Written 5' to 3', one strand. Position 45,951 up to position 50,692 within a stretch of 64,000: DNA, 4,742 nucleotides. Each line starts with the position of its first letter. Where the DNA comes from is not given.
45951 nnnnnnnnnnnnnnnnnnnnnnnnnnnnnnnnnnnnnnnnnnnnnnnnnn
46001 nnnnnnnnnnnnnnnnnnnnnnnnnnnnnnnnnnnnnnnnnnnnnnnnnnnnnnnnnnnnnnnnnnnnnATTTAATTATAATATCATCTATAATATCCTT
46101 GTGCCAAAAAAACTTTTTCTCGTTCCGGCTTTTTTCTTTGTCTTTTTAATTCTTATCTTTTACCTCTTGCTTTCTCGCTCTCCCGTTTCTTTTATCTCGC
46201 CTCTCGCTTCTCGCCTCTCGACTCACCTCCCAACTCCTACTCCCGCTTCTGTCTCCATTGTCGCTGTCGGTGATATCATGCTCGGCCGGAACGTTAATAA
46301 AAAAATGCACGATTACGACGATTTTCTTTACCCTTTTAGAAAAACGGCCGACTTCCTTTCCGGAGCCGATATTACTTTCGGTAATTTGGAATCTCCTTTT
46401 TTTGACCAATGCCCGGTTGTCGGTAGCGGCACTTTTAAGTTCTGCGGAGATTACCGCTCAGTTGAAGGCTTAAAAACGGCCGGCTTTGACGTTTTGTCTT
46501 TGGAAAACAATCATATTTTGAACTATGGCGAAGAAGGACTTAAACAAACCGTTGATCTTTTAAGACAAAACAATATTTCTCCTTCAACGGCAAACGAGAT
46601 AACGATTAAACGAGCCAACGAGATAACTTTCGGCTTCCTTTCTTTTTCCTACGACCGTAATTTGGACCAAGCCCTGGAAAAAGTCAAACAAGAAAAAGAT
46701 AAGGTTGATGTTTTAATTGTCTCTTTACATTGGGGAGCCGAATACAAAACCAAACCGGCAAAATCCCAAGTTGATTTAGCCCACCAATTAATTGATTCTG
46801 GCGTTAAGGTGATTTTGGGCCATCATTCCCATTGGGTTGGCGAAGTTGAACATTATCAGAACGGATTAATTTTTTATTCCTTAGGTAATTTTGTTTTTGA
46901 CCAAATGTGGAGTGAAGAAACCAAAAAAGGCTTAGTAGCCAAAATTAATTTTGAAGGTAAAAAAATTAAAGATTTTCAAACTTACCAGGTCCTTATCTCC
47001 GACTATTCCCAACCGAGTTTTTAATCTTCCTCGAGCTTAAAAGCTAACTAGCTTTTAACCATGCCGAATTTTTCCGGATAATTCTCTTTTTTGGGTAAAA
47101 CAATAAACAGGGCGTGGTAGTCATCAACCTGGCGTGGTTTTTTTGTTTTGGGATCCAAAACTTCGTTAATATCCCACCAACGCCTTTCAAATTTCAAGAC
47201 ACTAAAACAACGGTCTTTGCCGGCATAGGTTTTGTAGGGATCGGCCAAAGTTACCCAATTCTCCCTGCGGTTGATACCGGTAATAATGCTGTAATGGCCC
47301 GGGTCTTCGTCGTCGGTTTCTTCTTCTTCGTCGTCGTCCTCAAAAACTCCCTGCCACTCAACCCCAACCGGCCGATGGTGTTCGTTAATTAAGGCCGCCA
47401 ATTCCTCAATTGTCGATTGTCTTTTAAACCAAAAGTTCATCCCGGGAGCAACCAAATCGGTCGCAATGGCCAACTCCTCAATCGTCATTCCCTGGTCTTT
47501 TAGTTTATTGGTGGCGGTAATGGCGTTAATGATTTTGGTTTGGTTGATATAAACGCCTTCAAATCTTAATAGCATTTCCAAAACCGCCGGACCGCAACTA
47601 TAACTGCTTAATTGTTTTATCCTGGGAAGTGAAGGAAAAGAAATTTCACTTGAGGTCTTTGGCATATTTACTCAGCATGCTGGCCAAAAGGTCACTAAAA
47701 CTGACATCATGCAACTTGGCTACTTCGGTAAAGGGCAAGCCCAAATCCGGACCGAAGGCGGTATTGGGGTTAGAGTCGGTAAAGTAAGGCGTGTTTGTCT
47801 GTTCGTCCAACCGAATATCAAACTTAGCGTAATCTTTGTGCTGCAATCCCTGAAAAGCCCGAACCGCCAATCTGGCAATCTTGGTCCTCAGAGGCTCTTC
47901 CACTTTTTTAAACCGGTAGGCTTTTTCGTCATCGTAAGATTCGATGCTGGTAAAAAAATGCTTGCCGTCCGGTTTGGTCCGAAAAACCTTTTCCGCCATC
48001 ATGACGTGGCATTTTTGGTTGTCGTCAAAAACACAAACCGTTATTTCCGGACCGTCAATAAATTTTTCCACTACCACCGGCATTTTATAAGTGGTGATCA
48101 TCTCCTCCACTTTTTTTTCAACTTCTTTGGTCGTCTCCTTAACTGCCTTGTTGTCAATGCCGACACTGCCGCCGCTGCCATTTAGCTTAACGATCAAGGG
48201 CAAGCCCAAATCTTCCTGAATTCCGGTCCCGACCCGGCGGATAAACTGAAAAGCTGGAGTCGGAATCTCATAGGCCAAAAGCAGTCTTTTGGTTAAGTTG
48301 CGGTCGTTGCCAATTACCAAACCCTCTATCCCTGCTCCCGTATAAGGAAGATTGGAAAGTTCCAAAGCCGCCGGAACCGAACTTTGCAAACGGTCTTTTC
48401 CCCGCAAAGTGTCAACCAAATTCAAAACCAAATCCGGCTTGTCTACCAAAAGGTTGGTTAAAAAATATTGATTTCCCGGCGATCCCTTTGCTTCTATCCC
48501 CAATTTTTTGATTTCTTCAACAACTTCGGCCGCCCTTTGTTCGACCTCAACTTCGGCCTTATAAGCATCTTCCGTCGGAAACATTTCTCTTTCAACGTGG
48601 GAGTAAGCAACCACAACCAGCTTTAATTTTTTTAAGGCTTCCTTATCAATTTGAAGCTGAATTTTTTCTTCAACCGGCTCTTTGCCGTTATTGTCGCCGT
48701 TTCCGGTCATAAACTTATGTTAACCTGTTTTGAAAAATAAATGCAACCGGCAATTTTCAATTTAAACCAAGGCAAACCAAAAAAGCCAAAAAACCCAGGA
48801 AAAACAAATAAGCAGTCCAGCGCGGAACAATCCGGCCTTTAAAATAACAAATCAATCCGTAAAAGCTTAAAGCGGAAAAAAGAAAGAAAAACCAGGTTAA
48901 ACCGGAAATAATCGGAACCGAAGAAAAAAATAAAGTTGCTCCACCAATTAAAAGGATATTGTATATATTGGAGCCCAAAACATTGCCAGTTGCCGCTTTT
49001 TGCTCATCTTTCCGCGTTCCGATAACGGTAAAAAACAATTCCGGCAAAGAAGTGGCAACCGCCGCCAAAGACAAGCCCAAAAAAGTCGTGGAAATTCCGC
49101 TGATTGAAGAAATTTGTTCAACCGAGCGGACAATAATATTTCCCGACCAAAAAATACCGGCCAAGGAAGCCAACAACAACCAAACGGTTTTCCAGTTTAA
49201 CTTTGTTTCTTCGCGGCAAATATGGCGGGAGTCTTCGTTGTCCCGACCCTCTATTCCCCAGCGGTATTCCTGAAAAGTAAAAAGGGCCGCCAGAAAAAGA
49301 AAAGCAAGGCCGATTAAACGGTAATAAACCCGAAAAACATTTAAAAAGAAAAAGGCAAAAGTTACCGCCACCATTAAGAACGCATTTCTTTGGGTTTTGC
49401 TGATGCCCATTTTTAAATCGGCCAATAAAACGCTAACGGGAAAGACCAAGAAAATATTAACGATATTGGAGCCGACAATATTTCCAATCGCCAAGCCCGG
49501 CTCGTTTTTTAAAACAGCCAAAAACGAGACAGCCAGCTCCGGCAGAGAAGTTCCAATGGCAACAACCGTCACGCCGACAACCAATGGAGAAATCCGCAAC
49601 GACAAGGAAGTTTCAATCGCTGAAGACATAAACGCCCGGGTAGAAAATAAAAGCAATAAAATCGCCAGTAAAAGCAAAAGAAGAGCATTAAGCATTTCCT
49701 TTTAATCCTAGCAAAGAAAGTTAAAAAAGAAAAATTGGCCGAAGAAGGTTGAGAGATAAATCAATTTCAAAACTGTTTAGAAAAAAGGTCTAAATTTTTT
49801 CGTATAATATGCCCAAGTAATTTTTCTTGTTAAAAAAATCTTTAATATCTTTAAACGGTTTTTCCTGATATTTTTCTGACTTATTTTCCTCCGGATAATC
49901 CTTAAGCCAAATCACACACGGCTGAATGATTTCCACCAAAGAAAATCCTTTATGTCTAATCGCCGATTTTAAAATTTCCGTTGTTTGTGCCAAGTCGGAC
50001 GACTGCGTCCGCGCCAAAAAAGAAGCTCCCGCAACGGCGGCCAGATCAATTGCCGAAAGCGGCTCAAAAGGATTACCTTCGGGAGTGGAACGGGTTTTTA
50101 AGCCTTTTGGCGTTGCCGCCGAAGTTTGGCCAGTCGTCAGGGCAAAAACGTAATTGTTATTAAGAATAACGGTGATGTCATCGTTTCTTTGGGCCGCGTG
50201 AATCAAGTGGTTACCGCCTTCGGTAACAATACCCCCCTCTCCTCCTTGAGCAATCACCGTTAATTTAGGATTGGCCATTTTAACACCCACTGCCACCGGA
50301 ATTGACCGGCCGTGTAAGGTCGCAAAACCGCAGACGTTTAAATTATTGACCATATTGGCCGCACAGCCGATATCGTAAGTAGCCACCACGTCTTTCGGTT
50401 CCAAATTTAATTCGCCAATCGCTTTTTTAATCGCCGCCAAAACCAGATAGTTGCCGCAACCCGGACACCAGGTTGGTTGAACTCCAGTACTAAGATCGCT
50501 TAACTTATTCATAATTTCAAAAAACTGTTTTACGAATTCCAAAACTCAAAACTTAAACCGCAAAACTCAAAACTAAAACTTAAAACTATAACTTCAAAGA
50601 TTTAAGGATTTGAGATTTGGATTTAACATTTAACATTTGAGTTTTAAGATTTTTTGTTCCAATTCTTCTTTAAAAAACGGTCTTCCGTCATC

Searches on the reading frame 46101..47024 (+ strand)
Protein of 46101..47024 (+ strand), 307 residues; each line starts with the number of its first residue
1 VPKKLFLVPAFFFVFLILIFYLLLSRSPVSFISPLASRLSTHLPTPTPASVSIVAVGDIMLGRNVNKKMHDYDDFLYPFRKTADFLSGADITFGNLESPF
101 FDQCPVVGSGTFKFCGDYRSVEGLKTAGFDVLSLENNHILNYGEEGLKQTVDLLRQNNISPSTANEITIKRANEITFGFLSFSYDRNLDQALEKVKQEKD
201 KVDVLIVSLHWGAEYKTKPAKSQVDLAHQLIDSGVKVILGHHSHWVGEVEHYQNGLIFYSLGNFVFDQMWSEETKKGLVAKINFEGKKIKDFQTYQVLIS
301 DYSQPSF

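Call 3: search_protein_families(library=pfam, proteins=[window:46101-47024:+], max_evalue=1)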
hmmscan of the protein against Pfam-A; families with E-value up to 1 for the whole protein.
window:46101-47024:+ (307 aa): 1 family
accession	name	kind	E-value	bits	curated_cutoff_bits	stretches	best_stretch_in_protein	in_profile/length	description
PF09587.15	PGA_cap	-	1.6e-60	205.1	27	1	53-268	2-255/255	Bacterial capsule synthesis protein PGA_cap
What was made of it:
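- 46101..47024 (+): Divergent PGA_cap gene. It is the conserved anchor on the other side of the variable slot. Call 3.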

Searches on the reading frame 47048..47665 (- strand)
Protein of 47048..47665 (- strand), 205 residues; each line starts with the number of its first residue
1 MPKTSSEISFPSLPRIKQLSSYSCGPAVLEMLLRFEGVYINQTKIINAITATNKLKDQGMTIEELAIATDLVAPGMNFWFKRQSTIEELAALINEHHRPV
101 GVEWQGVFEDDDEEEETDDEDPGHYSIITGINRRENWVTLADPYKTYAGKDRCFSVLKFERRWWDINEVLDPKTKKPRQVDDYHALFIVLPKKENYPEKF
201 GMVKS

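Call 3: search_protein_families(library=pfam, proteins=[window:47048-47665:-], max_evalue=1)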
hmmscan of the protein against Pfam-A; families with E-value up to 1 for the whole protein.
window:47048-47665:- (205 aa): 6 families
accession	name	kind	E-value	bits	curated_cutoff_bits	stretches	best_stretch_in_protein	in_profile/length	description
PF13529.12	Peptidase_C39_2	-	3.7e-10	41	24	1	14-144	4-143/143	Peptidase_C39 like family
PF03412.21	Peptidase_C39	-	7.2e-06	26.3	22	1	15-67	4-52/133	Peptidase C39 family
PF09778.15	Guanylate_cyc_2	-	0.0098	15.7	28.1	0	13-56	1-44/212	Guanylylate cyclase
PF05023.20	Phytochelatin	-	0.049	13.3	24.9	1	41-143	78-178/210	Phytochelatin synthase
PF12385.14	Peptidase_C70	-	0.088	13.2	19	1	21-146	17-126/141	Papain-like cysteine protease AvrRpt2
PF21928.1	XLF_CC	-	0.13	12.6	27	1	66-95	4-33/53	XLF protein coiled-coil region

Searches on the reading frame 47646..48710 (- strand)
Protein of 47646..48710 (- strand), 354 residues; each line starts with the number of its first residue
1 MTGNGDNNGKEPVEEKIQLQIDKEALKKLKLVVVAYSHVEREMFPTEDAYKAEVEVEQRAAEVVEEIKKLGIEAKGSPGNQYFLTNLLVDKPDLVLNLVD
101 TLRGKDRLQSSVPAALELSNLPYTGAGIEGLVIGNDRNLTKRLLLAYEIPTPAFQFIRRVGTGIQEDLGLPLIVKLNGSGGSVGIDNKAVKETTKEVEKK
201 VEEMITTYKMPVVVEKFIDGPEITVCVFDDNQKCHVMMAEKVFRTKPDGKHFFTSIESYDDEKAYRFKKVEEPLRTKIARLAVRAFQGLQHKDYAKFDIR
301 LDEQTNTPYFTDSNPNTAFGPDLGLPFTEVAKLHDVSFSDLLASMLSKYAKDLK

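Call 3: search_protein_families(library=pfam, proteins=[window:47646-48710:-], max_evalue=1)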
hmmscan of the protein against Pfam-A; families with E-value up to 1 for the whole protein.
window:47646-48710:- (354 aa): 5 families
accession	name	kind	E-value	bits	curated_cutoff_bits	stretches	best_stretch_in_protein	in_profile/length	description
PF07478.18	Dala_Dala_lig_C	-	7.9e-19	68.4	24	1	163-346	30-203/204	D-ala D-ala ligase C-terminus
PF01071.24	GARS_A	-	3.5e-06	27.4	27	1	137-244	3-115/194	Phosphoribosylglycinamide synthetase, ATP-grasp (A) domain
PF13535.11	ATP-grasp_4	-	0.012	15.7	27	1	170-248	3-93/160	ATP-grasp domain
PF17854.6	FtsK_alpha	-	0.092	13.4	22.9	1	188-231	16-59/101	FtsK alpha domain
PF23542.1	DUF1512_C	-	0.29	11.5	25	1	172-206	40-74/175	Domain of unknown function (DUF1512) C-terminal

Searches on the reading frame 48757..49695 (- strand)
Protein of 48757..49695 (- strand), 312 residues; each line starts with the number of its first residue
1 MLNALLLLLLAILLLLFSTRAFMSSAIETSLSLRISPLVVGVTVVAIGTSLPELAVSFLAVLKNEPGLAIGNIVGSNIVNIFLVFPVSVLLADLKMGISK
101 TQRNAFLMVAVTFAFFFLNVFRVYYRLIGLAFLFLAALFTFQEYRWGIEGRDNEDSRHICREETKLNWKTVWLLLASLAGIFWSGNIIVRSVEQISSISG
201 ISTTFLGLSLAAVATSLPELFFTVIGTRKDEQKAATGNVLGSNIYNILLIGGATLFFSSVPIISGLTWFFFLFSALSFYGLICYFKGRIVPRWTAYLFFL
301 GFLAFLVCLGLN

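Call 39: search_protein_families(library=pfam, proteins=[window:48757-49695:-], max_evalue=0.001)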
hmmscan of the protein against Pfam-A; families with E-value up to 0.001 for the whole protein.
window:48757-49695:- (312 aa): 1 family
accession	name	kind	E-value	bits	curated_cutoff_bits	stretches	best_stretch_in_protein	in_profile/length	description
PF01699.29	Na_Ca_ex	-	4e-47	160.4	24.9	2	4-141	2-147/151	Sodium/calcium exchanger protein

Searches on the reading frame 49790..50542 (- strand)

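Call 39: search_protein_families(library=pfam, proteins=[window:49790-50542:-], max_evalue=0.001)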
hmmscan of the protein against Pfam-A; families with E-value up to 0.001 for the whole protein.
window:49790-50542:- (250 aa): 1 family
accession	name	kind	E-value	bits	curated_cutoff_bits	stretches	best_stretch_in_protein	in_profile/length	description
PF02775.26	TPP_enzyme_C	-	7.3e-28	97.7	21.9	1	66-205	19-151/151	Thiamine pyrophosphate enzyme, C-terminal TPP binding domain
